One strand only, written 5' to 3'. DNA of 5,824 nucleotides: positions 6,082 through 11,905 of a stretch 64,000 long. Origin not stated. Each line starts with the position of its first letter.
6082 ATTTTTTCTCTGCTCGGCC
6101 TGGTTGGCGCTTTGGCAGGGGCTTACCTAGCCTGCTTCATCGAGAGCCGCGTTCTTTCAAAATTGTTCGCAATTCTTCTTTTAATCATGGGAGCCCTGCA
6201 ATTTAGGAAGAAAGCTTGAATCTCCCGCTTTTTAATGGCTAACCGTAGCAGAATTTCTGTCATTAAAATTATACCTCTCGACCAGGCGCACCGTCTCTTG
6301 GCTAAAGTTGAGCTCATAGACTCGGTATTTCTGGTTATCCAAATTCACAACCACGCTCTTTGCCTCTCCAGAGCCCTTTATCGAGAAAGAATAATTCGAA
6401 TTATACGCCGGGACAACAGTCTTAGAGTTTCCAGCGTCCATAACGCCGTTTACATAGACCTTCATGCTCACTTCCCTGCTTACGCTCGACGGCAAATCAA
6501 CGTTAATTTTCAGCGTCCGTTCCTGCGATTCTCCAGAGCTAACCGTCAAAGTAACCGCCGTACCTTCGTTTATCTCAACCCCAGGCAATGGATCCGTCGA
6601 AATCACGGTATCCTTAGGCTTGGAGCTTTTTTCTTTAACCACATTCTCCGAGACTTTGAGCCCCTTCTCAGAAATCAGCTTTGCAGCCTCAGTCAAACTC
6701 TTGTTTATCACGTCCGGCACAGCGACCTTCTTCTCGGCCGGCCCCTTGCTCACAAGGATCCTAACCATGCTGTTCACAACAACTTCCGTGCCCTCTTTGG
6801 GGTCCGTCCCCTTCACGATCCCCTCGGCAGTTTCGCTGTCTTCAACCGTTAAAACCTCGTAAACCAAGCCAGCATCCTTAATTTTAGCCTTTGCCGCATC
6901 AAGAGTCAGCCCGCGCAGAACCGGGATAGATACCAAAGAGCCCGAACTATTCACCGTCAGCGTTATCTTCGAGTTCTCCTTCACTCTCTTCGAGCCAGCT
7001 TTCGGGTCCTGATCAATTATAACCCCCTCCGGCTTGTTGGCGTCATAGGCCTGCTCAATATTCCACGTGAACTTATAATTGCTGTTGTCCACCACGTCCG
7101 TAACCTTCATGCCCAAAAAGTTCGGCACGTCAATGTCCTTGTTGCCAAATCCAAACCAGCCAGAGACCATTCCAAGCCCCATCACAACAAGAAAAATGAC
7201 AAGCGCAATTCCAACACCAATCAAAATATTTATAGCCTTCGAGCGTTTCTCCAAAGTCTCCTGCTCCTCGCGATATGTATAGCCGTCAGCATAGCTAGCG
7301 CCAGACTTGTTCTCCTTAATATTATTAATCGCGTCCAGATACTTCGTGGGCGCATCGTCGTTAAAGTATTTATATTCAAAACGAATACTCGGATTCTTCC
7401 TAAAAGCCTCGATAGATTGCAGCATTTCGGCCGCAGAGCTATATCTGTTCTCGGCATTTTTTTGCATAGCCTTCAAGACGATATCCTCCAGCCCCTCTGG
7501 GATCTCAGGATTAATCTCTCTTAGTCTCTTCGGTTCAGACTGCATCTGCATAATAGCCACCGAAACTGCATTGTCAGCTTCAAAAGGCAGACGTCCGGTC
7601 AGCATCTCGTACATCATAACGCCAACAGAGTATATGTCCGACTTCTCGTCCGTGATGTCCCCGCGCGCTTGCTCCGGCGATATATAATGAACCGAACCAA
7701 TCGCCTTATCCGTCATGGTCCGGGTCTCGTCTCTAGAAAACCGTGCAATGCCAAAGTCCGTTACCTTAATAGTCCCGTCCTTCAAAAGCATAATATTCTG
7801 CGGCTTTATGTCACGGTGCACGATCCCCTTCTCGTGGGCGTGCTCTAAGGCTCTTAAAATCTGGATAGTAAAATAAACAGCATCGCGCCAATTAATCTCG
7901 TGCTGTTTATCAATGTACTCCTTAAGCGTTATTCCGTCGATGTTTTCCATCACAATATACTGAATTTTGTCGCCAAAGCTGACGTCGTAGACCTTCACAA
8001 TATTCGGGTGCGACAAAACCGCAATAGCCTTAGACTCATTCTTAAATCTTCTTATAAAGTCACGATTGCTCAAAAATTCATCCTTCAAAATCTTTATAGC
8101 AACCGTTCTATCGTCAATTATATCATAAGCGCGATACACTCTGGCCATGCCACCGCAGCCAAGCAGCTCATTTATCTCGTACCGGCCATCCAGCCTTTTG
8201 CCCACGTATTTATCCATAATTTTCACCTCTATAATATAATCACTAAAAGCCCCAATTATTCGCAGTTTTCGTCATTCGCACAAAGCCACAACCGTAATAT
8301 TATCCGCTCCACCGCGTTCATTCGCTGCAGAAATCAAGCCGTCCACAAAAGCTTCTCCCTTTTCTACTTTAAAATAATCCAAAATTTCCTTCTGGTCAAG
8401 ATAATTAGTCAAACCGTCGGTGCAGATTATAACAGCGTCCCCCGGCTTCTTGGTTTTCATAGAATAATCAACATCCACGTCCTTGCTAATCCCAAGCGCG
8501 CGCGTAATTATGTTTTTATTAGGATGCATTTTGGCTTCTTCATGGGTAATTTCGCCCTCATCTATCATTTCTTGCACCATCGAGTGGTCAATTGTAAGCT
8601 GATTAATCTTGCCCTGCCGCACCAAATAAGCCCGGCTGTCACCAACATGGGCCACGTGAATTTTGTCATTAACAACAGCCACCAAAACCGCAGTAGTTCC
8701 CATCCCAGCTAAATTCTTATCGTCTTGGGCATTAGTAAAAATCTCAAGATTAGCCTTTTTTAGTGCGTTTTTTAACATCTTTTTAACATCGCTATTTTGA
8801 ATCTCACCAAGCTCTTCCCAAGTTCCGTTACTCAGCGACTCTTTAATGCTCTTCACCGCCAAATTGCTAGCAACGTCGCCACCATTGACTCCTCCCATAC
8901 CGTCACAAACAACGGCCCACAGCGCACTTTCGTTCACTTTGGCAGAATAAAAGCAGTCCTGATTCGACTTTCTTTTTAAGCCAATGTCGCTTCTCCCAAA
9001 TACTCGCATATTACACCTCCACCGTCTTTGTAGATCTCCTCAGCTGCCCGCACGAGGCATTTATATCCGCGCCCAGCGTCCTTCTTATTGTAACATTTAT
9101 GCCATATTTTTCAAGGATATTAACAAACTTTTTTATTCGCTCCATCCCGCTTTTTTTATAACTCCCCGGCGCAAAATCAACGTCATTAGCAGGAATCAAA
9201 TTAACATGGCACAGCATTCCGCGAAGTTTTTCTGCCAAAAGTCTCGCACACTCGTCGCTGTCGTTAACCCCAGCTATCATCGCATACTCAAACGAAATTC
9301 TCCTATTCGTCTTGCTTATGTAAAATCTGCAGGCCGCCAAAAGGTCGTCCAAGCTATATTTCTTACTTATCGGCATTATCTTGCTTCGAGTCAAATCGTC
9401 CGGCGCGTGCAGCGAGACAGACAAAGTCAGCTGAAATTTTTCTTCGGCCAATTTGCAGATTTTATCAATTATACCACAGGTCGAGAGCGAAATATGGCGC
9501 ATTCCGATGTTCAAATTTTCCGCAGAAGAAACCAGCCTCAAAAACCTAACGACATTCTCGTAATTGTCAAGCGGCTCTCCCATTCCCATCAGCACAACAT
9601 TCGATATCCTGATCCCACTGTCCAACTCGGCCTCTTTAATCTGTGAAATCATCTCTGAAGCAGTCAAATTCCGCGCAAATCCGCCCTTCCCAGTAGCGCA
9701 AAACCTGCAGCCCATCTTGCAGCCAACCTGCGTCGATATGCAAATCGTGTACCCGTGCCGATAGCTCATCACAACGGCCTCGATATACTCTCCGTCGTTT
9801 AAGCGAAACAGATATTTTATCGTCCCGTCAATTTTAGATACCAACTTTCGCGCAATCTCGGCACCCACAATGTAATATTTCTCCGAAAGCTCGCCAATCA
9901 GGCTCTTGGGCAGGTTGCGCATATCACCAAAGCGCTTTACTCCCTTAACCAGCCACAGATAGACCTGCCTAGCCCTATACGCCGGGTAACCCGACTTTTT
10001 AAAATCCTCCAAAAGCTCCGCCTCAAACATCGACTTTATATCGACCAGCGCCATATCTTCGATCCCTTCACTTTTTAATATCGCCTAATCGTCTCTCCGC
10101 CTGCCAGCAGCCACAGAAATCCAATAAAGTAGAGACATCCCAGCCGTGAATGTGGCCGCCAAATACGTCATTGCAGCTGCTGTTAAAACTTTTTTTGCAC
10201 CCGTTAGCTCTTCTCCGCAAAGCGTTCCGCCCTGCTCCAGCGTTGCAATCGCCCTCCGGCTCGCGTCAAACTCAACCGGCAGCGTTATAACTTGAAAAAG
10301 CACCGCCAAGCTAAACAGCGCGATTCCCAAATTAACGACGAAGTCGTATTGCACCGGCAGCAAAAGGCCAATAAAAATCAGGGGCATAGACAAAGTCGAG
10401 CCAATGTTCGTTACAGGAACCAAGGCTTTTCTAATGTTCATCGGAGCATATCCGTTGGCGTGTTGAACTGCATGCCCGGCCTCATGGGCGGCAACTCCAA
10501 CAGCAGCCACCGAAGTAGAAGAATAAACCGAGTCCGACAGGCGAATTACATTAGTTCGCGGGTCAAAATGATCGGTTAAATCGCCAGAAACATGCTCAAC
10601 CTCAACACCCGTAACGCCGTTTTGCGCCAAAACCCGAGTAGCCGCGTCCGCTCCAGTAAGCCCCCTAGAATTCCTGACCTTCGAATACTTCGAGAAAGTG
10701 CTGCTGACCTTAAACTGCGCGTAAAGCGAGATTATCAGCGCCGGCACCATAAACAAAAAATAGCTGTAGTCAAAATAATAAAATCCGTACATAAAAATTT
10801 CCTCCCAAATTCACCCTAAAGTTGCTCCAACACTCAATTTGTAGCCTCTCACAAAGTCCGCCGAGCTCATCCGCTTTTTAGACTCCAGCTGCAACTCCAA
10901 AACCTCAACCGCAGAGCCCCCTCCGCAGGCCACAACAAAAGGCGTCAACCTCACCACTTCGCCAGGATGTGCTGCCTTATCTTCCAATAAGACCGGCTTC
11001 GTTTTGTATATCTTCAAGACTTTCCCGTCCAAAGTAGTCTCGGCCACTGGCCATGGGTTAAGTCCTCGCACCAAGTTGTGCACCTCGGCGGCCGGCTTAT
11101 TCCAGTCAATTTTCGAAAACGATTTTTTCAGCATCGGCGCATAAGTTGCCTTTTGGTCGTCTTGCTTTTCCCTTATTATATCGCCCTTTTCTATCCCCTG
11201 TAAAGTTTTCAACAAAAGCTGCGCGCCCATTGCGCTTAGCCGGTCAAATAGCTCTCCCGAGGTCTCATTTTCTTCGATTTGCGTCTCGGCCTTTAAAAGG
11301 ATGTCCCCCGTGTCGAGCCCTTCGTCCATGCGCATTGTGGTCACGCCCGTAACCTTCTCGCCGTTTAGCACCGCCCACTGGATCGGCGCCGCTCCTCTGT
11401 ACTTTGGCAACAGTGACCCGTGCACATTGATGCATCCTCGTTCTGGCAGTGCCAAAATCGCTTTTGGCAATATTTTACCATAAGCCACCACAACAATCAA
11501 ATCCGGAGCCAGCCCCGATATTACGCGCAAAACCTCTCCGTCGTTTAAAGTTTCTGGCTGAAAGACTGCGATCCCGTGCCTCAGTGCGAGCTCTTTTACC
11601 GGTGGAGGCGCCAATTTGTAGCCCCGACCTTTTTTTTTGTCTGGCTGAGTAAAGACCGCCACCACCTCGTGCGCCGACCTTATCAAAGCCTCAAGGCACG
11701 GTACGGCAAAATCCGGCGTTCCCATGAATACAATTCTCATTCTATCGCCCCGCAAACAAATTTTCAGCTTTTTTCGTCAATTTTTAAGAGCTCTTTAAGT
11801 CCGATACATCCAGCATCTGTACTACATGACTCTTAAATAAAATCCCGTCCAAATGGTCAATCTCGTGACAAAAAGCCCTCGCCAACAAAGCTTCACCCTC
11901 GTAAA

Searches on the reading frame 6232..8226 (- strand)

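Call 20: search_protein_families(library=pfam, proteins=[window:6232-8226:-], max_evalue=0.00001)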
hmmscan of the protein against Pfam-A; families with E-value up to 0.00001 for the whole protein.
window:6232-8226:- (664 aa): 5 families
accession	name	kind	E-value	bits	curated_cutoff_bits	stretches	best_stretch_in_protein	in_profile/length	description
PF00069.31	Pkinase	-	1.5e-55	188.9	31.7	1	16-270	1-259/263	Protein kinase domain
PF07714.23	PK_Tyr_Ser-Thr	-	7.8e-42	143.8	23.1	1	17-263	2-250/258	Protein tyrosine and serine/threonine kinase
PF03793.24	PASTA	-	5e-37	126.1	23.2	3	501-564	1-64/64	PASTA domain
PF03109.22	ABC1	-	1.1e-08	35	22.9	1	86-171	140-224/244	ABC1 atypical kinase-like domain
PF14531.12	Kinase-like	-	3.4e-07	30.3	25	1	115-261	146-289/289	Kinase-like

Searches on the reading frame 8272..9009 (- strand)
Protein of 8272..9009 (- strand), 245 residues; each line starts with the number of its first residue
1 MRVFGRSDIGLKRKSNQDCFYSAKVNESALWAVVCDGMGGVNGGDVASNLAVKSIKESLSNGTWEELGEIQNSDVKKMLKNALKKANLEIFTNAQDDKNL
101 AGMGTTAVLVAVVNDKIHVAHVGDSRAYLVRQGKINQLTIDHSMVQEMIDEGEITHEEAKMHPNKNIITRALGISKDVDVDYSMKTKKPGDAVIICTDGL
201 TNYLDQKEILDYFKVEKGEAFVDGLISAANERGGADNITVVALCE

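Call 58: search_protein_families(library=pfam, proteins=[window:8272-9009:-], max_evalue=0.00001)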
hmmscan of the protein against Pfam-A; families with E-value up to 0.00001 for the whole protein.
window:8272-9009:- (245 aa): 3 families
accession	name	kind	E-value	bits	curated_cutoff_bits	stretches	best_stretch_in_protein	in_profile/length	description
PF13672.11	PP2C_2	-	3.8e-20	72.8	24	1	13-211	9-186/209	Protein phosphatase 2C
PF00481.26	PP2C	-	3.6e-18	66.6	20.3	1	28-144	33-142/255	Protein phosphatase 2C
PF07228.17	SpoIIE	-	1e-07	32.6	25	0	171-243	104-189/192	Stage II sporulation protein E (SpoIIE)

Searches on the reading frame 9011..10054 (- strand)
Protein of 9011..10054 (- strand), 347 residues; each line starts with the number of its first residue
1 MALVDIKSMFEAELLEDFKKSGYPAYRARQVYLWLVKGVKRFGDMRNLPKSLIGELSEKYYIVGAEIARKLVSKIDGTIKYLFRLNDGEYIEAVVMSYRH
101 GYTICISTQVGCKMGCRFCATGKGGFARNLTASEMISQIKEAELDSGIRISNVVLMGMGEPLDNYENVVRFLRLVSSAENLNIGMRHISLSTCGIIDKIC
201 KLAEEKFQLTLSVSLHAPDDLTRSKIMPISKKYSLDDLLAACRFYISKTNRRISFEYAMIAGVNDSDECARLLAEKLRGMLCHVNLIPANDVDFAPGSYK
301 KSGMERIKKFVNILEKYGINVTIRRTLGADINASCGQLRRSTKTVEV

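Call 58: search_protein_families(library=pfam, proteins=[window:9011-10054:-], max_evalue=0.00001)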
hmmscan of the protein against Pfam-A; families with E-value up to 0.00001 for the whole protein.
window:9011-10054:- (347 aa): 2 families
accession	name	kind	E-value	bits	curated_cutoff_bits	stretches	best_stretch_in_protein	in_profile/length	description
PF04055.27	Radical_SAM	-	5.4e-19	69.4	29.5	1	106-267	1-158/166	Radical SAM superfamily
PF21016.3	RlmN_N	-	6.3e-06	26.3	24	0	8-62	5-60/60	Ribosomal RNA large subunit methyltransferase N-terminal domain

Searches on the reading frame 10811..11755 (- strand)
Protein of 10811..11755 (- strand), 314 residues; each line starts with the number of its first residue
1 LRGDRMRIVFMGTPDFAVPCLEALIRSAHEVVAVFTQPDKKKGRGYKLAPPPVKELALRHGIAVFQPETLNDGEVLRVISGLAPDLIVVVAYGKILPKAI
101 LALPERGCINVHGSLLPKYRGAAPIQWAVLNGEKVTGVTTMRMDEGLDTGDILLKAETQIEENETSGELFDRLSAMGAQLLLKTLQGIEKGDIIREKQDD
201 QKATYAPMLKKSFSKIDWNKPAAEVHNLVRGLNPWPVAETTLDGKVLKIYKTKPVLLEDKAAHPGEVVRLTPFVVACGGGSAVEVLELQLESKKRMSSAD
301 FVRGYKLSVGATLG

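Call 58: search_protein_families(library=pfam, proteins=[window:10811-11755:-], max_evalue=0.00001)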
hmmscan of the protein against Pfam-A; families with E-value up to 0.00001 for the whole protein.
window:10811-11755:- (314 aa): 2 families
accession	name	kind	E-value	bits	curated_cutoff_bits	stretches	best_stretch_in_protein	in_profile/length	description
PF00551.24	Formyl_trans_N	-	1.1e-48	165.8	26.1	1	6-184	1-180/181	Formyl transferase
PF02911.23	Formyl_trans_C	-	1.6e-27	96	21.1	1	209-305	2-99/100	Formyl transferase, C-terminal domain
